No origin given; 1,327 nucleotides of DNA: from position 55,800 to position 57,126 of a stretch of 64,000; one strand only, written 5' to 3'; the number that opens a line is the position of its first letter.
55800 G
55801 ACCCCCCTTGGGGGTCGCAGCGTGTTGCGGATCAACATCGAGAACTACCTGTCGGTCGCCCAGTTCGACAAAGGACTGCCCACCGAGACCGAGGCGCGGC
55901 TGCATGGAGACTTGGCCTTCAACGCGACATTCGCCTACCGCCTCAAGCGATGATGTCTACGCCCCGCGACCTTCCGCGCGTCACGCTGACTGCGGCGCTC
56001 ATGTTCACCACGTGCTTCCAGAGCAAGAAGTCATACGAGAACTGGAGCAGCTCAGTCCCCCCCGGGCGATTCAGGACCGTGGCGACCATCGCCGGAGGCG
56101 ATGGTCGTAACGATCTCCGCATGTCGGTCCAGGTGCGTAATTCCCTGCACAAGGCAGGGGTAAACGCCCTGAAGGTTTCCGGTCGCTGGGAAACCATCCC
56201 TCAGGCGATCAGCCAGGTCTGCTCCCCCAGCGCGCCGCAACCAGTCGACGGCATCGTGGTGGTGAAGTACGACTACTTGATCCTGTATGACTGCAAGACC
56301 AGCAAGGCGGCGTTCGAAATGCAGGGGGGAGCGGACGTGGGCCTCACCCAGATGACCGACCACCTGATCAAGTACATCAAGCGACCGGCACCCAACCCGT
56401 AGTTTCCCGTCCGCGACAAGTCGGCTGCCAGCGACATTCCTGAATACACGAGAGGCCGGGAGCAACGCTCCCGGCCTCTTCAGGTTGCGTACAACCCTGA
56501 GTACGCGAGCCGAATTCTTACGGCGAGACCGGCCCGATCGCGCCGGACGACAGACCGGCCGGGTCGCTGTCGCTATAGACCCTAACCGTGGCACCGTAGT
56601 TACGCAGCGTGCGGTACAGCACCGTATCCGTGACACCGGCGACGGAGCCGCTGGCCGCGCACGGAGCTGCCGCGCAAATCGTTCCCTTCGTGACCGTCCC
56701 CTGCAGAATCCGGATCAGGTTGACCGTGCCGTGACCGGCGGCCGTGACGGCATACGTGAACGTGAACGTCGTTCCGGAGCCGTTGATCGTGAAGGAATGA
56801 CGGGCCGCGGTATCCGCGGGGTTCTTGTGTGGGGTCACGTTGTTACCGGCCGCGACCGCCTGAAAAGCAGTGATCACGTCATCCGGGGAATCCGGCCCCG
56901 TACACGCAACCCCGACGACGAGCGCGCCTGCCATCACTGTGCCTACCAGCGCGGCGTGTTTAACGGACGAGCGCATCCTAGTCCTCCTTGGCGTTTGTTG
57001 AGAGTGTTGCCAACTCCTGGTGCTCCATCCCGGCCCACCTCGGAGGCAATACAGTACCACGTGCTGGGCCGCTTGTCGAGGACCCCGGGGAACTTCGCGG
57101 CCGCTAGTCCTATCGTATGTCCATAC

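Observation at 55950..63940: Candidate undescribed periplasmic redox/lipid-handling locus: three modified YceI-like proteins, CHRD-like protein, dihaem and octahaem-TPR cytochromes, bracketed by inverted paralogous lipoproteins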

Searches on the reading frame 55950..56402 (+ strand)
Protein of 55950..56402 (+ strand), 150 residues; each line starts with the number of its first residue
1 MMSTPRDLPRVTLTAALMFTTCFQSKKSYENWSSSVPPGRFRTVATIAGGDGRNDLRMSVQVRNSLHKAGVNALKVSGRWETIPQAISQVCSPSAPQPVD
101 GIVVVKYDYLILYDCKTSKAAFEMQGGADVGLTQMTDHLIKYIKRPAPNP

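Call 3: search_protein_families(library=pfam, max_evalue=1, proteins=[window:55950-56402:+])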
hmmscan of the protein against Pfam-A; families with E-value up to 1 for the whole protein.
window:55950-56402:+ (150 aa): 2 families
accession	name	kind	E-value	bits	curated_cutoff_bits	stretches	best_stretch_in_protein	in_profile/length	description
PF15975.10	Flot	-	0.23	12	27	1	58-142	29-108/124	Flotillin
PF01136.24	Peptidase_U32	-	0.3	10.8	22.4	1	54-88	153-185/233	Peptidase family U32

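Call 4: search_protein_families(library=ncbifam, max_evalue=1, proteins=[window:55950-56402:+])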
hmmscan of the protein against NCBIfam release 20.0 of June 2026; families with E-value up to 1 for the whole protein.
window:55950-56402:+ (150 aa): 1 family
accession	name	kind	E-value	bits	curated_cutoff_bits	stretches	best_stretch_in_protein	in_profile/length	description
NF041740.1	choice_anch_T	equivalog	0.0023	17.1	70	1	35-118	80-153/259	choice-of-anchor T family protein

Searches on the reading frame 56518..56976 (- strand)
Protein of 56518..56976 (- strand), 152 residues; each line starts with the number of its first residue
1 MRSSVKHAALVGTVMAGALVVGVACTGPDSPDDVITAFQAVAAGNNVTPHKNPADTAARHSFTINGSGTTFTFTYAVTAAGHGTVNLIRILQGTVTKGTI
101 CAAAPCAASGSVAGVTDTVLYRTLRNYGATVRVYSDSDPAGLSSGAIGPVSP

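Call 3: search_protein_families(library=pfam, max_evalue=1, proteins=[window:56518-56976:-])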
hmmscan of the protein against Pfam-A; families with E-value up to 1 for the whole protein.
window:56518-56976:- (152 aa): 4 families
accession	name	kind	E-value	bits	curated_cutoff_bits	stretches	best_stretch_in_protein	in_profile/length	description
PF12019.13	GspH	-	0.042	14.8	21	1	26-82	41-97/108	Type II transport protein GspH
PF22686.1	Alg17C_C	-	0.083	13.1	27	1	54-68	15-29/39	Exo-oligoalginate lyase-like, C-terminal domain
PF03144.31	GTP_EFTU_D2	-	0.12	13.3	30.3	1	83-110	1-28/73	Elongation factor Tu domain 2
PF24213.1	DUF7434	-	0.12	12.9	27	1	8-24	7-23/40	Family of unknown function (DUF7434)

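Call 4: search_protein_families(library=ncbifam, max_evalue=1, proteins=[window:56518-56976:-])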
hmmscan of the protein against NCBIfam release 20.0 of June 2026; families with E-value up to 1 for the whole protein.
window:56518-56976:- (152 aa): 3 families
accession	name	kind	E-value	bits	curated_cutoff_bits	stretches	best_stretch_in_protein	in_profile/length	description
TIGR01541.1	tape_meas_lam_C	equivalog_domain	0.14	11.3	104.75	1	8-114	214-317/332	phage tail tape measure protein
TIGR02363.1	dhaK1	equivalog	0.14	11.2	406.25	1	6-47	60-100/329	dihydroxyacetone kinase subunit DhaK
TIGR00947.1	2A73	equivalog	0.6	9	366.4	1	72-122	354-405/425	IctB family putative bicarbonate transporter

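Call 41: search_solved_structures(query=window:56518-56976:-, max_evalue=10)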
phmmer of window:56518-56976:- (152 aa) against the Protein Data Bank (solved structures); distinct sequences matched with E-value up to 10: 3.
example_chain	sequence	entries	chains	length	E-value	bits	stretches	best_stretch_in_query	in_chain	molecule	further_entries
2dlu_A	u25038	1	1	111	0.42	13.7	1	111-151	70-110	InaD-like protein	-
9f9p_B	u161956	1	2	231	0.47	13.5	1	62-115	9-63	Proteasome subunit alpha type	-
9f9t_B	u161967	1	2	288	0.67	13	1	62-115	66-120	Proteasome 20S B subunit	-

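Call 65: search_protein_representatives(protein=window:56518-56976:-)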
Query: 152 residues. Proteins with E-value up to 0.001 (for the whole library): 10; up to 1e-10: 4; up to 1e-30: 1. The best 10 are listed.
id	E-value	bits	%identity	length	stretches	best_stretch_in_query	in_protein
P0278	3.1e-31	124.4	58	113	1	44-152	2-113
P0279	3.5e-30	120.9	57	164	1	19-152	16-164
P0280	1.4e-20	89.9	61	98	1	1-94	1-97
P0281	3.6e-14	69.0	40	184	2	1-89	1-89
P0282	1.5e-10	57.3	48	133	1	39-152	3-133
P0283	4.6e-07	46.0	43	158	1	1-134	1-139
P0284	2.2e-06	43.8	34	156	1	13-147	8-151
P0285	3.0e-05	40.1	36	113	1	13-110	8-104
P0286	1.5e-04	37.8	44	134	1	10-109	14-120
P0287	3.0e-04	36.9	40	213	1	10-142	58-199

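Call 67: search_protein_families(library=pfam, alignment_id=A5, max_evalue=10)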
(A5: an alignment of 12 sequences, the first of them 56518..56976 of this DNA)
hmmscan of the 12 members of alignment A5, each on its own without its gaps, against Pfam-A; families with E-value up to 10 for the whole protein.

A. member 1, window:56518-56976:- (152 aa): 4 families
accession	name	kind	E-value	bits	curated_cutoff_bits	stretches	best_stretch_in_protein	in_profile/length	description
PF12019.13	GspH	-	0.042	14.8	21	1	26-82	41-97/108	Type II transport protein GspH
PF22686.1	Alg17C_C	-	0.083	13.1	27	1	54-68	15-29/39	Exo-oligoalginate lyase-like, C-terminal domain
PF03144.31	GTP_EFTU_D2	-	0.12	13.3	30.3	1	83-110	1-28/73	Elongation factor Tu domain 2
PF24213.1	DUF7434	-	0.12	12.9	27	1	8-24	7-23/40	Family of unknown function (DUF7434)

B. families by the number of members that match (of 12 scanned): 9 families
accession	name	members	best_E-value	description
PF07452.17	CHRD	2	1.8e-09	CHRD domain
PF12019.13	GspH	1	0.042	Type II transport protein GspH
PF19612.4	DUF6117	1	0.07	Family of unknown function (DUF6117)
PF22686.1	Alg17C_C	1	0.083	Exo-oligoalginate lyase-like, C-terminal domain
PF24213.1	DUF7434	1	0.12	Family of unknown function (DUF7434)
PF03144.31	GTP_EFTU_D2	1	0.12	Elongation factor Tu domain 2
PF01006.25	HCV_NS4a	1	0.15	Hepatitis C virus non-structural protein NS4a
PF19415.4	Astro_1A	1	0.23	Astrovirus transmembrane protein 1A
PF05461.16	ApoL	1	0.5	Apolipoprotein L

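Call 68: search_solved_structures(query=A5, max_evalue=10)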
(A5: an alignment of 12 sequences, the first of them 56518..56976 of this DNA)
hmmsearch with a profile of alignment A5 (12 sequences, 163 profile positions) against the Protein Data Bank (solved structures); distinct sequences matched with E-value up to 10: 0.

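Call 69: search_protein_families(library=pfam, proteins=[P0283, P0284, P0285, P0286, P0287, P0281, P0282], max_evalue=1)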
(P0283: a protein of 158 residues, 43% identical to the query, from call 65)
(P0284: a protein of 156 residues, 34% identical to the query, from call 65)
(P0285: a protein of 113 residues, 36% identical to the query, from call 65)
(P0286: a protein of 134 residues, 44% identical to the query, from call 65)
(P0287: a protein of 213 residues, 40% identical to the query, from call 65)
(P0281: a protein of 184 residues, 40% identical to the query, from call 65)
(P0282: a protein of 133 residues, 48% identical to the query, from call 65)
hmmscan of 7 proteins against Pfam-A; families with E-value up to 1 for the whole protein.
P0283 (158 aa): 0 families

P0284 (156 aa): 2 families
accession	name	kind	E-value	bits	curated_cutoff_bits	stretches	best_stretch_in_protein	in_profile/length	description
PF07452.17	CHRD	-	1.8e-09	38.9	24.1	1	33-151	1-117/117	CHRD domain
PF05461.16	ApoL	-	0.5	10.2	25.9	1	49-97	93-140/298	Apolipoprotein L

P0285 (113 aa): 1 family
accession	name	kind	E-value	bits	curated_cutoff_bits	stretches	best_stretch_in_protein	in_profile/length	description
PF07452.17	CHRD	-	0.0047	18.2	24.1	1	33-87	1-45/117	CHRD domain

P0286 (134 aa): 1 family
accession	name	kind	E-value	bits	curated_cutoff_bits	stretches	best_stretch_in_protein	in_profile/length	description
PF01006.25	HCV_NS4a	-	0.15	12.1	27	1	9-29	4-24/55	Hepatitis C virus non-structural protein NS4a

P0287 (213 aa): 0 families

P0281 (184 aa): 0 families

P0282 (133 aa): 0 families
